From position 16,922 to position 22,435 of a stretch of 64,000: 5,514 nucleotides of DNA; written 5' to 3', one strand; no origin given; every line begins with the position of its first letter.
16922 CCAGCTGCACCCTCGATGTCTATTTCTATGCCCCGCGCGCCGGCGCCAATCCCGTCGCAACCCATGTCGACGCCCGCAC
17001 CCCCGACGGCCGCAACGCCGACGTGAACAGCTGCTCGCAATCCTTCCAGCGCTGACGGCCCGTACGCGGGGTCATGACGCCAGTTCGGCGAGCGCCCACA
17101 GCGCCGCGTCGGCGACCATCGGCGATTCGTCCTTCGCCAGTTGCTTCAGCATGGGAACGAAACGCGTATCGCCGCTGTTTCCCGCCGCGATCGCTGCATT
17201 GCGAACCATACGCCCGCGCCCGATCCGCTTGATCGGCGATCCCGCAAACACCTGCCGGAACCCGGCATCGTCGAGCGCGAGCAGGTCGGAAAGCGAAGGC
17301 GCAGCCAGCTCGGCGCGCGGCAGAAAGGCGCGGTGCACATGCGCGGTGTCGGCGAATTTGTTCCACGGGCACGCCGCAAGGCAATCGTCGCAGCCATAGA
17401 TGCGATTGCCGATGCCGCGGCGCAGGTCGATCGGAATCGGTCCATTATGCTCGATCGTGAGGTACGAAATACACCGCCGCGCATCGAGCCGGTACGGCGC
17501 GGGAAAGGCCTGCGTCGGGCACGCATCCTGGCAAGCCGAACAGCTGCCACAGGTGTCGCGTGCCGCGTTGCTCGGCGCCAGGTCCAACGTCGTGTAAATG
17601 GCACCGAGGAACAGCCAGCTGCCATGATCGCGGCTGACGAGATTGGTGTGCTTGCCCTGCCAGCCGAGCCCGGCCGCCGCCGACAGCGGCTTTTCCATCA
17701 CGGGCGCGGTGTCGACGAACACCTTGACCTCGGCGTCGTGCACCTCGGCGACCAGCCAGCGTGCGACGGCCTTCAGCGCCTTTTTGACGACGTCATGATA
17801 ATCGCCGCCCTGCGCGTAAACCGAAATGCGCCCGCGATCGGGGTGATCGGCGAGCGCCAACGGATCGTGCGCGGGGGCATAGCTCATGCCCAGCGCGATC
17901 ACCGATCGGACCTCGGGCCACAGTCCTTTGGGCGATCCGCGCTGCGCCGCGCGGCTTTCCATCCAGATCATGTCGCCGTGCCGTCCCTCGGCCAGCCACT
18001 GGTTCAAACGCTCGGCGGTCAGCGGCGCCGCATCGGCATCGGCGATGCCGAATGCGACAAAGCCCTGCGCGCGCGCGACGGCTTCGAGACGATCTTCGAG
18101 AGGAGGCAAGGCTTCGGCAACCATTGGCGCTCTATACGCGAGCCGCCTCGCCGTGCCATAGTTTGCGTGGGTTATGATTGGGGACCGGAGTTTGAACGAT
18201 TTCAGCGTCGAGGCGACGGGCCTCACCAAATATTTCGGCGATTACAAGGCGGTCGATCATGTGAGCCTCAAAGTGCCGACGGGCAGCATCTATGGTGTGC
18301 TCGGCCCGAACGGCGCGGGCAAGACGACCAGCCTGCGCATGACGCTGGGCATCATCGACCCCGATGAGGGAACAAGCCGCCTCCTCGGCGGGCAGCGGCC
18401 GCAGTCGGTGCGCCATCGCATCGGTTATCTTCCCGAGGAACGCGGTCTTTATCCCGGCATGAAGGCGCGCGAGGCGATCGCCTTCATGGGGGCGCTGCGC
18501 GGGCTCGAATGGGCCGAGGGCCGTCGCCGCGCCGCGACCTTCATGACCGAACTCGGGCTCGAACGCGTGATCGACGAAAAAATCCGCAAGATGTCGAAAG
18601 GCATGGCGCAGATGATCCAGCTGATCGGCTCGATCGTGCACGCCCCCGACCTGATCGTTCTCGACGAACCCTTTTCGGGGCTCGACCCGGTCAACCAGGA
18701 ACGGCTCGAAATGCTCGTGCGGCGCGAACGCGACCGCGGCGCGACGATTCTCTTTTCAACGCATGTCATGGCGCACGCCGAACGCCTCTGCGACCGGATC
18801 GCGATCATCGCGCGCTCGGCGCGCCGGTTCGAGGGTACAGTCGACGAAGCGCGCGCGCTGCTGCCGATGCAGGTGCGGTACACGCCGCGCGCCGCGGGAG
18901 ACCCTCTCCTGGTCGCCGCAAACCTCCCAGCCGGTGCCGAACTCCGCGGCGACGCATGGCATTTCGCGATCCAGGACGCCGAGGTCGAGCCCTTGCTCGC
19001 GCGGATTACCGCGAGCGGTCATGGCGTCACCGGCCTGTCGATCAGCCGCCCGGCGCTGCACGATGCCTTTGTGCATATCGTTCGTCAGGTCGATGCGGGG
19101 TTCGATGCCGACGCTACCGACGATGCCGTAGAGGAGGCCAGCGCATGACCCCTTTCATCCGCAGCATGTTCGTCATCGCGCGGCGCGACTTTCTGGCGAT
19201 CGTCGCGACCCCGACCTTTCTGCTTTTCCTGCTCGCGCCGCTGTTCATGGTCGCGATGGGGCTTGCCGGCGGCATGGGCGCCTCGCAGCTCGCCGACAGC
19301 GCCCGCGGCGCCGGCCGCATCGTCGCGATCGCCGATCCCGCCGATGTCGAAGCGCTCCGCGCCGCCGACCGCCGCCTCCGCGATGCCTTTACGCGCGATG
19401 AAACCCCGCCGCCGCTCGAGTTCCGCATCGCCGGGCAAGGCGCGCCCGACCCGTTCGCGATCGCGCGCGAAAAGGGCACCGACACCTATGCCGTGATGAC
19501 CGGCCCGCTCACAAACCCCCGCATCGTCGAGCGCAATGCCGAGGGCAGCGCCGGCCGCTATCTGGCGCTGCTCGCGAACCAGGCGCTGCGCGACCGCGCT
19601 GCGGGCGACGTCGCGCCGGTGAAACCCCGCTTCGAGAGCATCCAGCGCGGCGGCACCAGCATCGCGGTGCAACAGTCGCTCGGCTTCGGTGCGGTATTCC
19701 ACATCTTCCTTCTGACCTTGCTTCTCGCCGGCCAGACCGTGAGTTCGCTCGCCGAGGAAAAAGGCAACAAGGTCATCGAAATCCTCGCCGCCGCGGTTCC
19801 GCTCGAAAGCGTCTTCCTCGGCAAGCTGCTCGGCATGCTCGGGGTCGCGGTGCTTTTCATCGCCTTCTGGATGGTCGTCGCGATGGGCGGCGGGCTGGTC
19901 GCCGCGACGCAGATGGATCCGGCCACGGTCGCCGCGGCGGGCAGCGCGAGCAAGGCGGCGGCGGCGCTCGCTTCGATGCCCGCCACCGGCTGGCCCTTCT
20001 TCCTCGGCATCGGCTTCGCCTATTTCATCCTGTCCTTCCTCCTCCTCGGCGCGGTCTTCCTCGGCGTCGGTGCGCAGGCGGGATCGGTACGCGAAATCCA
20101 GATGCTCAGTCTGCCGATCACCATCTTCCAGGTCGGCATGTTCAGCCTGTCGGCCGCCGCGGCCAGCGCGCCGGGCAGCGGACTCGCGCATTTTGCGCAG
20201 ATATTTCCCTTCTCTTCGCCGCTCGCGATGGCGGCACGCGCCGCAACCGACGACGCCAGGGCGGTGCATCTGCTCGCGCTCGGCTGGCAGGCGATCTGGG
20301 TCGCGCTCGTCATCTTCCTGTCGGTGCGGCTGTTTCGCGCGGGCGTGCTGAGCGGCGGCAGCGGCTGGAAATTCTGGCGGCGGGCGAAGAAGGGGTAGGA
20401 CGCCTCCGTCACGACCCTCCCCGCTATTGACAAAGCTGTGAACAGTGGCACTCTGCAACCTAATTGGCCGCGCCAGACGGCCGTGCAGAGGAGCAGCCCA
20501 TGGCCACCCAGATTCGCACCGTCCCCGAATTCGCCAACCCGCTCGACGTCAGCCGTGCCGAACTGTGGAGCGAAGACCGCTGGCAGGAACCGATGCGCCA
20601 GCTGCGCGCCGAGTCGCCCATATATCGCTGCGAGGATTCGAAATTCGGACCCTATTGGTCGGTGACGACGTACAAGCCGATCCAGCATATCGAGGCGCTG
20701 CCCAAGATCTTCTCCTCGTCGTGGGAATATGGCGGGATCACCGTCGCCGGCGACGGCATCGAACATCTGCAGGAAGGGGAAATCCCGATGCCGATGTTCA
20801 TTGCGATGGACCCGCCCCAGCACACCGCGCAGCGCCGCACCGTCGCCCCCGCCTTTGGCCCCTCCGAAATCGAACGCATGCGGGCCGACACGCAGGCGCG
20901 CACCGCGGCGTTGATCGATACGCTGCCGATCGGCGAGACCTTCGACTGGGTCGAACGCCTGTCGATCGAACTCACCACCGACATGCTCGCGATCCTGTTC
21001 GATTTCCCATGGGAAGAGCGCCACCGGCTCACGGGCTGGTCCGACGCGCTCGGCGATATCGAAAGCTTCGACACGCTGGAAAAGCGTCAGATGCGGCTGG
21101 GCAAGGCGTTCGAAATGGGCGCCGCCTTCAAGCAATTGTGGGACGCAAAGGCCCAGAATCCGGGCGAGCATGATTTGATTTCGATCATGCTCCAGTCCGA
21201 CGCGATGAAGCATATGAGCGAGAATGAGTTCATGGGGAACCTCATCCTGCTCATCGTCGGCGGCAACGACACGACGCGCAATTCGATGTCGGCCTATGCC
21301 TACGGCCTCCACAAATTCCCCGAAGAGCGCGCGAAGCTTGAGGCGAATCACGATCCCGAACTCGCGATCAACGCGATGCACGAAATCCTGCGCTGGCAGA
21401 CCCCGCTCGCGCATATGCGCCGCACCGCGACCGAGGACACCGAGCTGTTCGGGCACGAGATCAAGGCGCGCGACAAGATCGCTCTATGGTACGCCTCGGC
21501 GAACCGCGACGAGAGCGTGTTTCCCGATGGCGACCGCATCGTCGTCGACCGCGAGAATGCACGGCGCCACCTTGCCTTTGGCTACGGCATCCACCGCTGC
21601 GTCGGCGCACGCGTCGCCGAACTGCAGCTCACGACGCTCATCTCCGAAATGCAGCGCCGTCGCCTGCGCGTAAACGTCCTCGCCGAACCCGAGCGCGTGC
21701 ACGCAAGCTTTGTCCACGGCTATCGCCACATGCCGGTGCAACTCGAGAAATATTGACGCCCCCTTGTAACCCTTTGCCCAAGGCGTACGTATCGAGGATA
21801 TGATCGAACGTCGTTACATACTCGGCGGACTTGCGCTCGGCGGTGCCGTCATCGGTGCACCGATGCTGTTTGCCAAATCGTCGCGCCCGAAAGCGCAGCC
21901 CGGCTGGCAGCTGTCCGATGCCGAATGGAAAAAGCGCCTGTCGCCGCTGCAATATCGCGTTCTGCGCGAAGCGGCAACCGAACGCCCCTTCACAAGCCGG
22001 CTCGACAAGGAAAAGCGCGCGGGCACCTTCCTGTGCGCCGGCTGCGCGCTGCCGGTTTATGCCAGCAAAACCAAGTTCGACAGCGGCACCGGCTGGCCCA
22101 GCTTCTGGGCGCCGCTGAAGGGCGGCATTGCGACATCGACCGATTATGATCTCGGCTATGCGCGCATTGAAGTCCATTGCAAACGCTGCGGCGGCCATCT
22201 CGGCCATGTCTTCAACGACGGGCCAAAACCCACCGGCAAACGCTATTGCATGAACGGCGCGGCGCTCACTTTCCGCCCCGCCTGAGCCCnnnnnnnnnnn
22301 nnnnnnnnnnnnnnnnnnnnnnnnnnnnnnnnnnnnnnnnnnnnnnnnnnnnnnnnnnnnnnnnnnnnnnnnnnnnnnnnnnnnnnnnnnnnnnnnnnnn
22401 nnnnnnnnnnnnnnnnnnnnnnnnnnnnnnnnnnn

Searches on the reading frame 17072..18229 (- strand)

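Call 87: search_protein_families(library=pfam, proteins=[window:17072-18229:-], max_evalue=0.00001)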
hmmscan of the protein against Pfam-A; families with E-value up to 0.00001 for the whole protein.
window:17072-18229:- (385 aa): 3 families
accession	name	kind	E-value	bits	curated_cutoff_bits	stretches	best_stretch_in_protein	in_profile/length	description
PF08331.15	QueG_DUF1730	-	5.9e-25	87.4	25.1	1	97-174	1-77/77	Epoxyqueuosine reductase QueG, DUF1730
PF13484.11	Fer4_16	-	3.3e-21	76.3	30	1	226-290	1-66/66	4Fe-4S double cluster binding domain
PF13237.11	Fer4_10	-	8.3e-06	26.1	25.5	0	224-239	6-21/53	4Fe-4S dicluster domain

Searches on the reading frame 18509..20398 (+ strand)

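Call 9: search_protein_families(library=pfam, proteins=[window:18509-20398:+], max_evalue=0.001)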
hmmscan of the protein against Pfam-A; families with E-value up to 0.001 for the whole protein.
window:18509-20398:+ (629 aa): 1 family
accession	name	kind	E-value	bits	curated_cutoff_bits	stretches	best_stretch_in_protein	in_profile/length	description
PF12698.13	ABC2_membrane_3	-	3.5e-17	63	31.6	1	374-606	147-346/347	ABC-2 family transporter protein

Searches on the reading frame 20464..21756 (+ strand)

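Call 9: search_protein_families(library=pfam, proteins=[window:20464-21756:+], max_evalue=0.001)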
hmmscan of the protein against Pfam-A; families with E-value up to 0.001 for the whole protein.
window:20464-21756:+ (430 aa): 1 family
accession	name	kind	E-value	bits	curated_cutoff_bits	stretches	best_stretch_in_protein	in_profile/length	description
PF00067.27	p450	-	3.2e-17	62.9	22.8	1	231-396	232-428/462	Cytochrome P450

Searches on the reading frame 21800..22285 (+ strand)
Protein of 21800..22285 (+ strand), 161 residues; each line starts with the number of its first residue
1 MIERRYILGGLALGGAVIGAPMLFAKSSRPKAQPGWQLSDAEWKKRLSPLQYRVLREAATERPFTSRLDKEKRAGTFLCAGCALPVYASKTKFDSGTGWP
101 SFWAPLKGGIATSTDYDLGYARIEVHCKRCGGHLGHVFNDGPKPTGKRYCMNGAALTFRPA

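Call 9: search_protein_families(library=pfam, proteins=[window:21800-22285:+], max_evalue=0.001)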
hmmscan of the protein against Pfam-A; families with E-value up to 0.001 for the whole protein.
window:21800-22285:+ (161 aa): 1 family
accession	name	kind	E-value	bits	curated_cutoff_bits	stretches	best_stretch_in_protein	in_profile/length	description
PF01641.26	SelR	-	1.9e-47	160.4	24.9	1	47-160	1-116/116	SelR domain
